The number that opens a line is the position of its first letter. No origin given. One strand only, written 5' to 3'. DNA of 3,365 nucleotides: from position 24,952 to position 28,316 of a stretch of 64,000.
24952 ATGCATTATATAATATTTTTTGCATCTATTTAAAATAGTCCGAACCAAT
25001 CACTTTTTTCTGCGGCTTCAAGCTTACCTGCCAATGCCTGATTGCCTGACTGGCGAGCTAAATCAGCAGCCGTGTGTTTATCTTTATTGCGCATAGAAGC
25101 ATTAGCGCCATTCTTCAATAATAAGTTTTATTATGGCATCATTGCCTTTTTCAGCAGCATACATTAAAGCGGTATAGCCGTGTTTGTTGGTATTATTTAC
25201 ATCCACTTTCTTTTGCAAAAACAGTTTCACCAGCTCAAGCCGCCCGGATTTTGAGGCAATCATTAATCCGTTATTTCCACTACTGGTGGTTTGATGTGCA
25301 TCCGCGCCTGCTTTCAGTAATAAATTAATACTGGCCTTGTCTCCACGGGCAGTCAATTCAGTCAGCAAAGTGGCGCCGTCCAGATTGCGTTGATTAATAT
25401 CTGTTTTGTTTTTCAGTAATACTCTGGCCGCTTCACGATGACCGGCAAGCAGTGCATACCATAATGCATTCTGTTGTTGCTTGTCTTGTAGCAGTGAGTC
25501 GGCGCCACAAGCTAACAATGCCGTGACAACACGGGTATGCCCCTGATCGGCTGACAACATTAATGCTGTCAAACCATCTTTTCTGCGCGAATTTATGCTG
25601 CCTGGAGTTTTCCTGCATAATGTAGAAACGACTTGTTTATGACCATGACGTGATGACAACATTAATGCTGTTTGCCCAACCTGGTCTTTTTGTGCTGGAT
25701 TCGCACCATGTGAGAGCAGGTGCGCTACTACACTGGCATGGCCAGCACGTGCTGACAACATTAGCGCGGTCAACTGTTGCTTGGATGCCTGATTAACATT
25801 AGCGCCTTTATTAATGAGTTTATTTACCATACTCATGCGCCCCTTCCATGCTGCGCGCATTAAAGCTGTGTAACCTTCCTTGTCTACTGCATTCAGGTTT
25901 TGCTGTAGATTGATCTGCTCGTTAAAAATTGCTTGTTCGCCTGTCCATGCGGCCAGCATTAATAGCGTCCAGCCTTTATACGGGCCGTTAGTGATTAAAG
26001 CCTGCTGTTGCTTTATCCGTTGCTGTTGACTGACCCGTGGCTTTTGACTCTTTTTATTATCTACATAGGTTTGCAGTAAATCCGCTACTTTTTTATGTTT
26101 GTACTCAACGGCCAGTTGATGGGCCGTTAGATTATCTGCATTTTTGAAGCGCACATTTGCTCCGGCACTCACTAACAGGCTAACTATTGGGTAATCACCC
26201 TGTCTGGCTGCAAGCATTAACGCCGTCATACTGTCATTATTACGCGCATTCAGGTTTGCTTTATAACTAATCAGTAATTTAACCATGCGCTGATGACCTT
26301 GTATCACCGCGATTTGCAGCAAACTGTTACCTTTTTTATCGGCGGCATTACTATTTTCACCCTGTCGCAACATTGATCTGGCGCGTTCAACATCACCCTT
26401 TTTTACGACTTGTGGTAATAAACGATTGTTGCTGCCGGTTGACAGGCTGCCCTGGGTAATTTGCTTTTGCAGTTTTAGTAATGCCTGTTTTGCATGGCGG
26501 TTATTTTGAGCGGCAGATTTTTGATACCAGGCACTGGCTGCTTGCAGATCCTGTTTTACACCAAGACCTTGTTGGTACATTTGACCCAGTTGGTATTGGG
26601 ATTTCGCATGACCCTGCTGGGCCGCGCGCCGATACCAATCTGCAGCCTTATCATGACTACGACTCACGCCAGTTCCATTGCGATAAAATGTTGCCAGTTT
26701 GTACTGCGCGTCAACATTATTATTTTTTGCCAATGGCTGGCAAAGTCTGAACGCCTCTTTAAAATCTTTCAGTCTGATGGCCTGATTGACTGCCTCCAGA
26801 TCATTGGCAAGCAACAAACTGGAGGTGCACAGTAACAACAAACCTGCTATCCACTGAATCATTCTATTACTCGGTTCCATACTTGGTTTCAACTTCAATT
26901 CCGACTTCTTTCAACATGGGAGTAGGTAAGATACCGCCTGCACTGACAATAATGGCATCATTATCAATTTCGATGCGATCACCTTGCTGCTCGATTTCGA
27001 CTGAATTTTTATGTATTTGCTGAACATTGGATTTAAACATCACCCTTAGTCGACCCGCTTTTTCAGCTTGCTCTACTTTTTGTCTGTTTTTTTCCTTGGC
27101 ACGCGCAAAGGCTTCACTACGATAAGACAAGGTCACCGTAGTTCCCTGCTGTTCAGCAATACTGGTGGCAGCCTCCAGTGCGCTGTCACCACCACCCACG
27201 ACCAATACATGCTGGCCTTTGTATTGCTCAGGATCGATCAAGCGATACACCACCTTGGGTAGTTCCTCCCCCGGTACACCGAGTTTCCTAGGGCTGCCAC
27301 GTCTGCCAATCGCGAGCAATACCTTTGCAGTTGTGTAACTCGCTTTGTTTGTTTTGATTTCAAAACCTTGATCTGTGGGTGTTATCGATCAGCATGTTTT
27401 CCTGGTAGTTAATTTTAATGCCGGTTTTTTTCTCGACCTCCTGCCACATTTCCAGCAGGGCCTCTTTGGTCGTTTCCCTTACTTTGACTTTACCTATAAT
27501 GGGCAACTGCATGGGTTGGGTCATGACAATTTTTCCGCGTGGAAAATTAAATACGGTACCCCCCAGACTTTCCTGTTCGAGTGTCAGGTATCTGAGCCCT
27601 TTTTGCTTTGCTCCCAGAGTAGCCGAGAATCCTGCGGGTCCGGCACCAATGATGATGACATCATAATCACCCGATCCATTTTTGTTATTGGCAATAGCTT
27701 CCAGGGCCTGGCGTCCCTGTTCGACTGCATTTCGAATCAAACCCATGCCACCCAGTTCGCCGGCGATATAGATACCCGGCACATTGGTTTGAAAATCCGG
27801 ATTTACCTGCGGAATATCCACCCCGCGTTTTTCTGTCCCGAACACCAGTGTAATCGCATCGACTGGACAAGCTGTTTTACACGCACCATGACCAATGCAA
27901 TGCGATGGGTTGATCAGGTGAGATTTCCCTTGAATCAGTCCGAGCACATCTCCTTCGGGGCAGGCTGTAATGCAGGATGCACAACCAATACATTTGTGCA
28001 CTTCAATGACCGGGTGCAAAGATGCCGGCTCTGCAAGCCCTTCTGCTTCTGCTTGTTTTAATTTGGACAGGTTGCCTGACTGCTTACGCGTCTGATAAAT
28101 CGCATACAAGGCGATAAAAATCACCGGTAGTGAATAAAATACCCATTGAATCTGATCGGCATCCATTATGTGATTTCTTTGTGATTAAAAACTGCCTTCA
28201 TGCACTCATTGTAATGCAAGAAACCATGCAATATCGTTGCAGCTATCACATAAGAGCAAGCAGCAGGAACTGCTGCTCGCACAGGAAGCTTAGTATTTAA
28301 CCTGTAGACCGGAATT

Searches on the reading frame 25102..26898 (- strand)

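Call 56: search_protein_families(library=pfam, proteins=[window:25102-26898:-], max_evalue=0.00001)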
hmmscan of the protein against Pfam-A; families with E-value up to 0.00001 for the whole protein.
window:25102-26898:- (598 aa): 8 families
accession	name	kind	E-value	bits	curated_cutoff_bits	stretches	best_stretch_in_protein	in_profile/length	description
PF12796.13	Ank_2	-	1.9e-69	230.7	27.3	7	164-252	4-89/90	Ankyrin repeats (3 copies)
PF00023.36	Ank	-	9.4e-60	195.6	21.1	1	190-221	2-33/33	Ankyrin repeat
PF13857.12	Ank_5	-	1.3e-43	147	27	2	527-581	1-56/56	Ankyrin repeats (many copies)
PF13637.12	Ank_4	-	3e-43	145.3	22.7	2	195-243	2-50/50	Ankyrin repeats (many copies)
PF13606.12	Ank_3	-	1.3e-39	129.5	22.3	0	573-595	1-23/30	Ankyrin repeat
PF08238.18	Sel1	-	2.9e-20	72.4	30.7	2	63-97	2-36/36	Sel1 repeat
PF23745.1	ANK_LRRK2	-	3e-17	63.2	27.5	1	343-430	32-115/130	LRRK2 ANK repeat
PF24521.3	Ank_KRIT1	-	3.8e-14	53.1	80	0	344-404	20-80/149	KRIT1 ankyrin-repeats domain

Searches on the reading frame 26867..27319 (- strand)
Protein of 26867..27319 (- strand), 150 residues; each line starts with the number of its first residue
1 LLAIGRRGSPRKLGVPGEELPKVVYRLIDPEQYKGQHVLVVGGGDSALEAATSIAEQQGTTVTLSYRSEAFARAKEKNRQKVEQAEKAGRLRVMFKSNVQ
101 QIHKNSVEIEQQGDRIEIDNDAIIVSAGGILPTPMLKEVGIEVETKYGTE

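Call 56: search_protein_families(library=pfam, proteins=[window:26867-27319:-], max_evalue=0.00001)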
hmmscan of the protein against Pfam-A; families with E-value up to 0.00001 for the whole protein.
window:26867-27319:- (150 aa): 3 families
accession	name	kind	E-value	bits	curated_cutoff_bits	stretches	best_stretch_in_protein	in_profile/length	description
PF13738.12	Pyr_redox_3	-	2.4e-20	73.5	30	1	2-144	130-282/305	Pyridine nucleotide-disulphide oxidoreductase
PF07992.20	Pyr_redox_2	-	7e-14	52.4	26.1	1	2-144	105-253/291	Pyridine nucleotide-disulphide oxidoreductase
PF00070.33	Pyr_redox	-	1.7e-06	28.9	22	1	37-108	1-72/82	Pyridine nucleotide-disulphide oxidoreductase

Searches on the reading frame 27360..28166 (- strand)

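Call 57: search_protein_families(library=pfam, proteins=[window:27360-28166:-], max_evalue=0.001)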
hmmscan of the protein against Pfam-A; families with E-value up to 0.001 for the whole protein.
window:27360-28166:- (268 aa): 22 families
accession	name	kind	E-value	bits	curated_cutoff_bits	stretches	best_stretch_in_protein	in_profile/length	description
PF13237.11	Fer4_10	-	2.1e-11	44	25.5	1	52-101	2-53/53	4Fe-4S dicluster domain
PF07992.20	Pyr_redox_2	-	2e-10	41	26.1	1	168-208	1-38/291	Pyridine nucleotide-disulphide oxidoreductase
PF13738.12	Pyr_redox_3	-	1e-09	38.6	30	1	171-247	1-93/305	Pyridine nucleotide-disulphide oxidoreductase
PF00037.32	Fer4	-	1.4e-09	37.8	21.1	1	85-106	3-24/24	4Fe-4S binding domain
PF12797.12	Fer4_2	-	1.4e-09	37.7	24.5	2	84-102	4-22/22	4Fe-4S binding domain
PF12838.12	Fer4_7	-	3.9e-09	37.3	27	1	58-104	1-52/52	4Fe-4S dicluster domain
PF14697.11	Fer4_21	-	2e-08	34.6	35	1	54-107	3-59/59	4Fe-4S dicluster domain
PF12837.12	Fer4_6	-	2e-07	31.1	25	1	52-72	2-22/24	4Fe-4S binding domain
PF03486.20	HI0933_like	-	1.6e-05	24.9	50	1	169-204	2-38/244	HI0933-like protein Rossmann domain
PF00890.30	FAD_binding_2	-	1.7e-05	24.7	20.4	1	169-203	1-36/414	FAD binding domain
PF12831.13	FAD_oxidored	-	2.2e-05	24.4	27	1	169-250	1-74/416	FAD dependent oxidoreductase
PF13187.11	Fer4_9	-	2.6e-05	24.6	27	1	58-105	1-52/52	4Fe-4S dicluster domain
PF13484.11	Fer4_16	-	4.5e-05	24.6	30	0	58-72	1-15/66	4Fe-4S double cluster binding domain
PF12800.12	Fer4_4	-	4.8e-05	23.8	24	0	58-72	3-17/17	4Fe-4S binding domain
PF12798.12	Fer4_3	-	0.00013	23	27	0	90-104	1-15/15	4Fe-4S binding domain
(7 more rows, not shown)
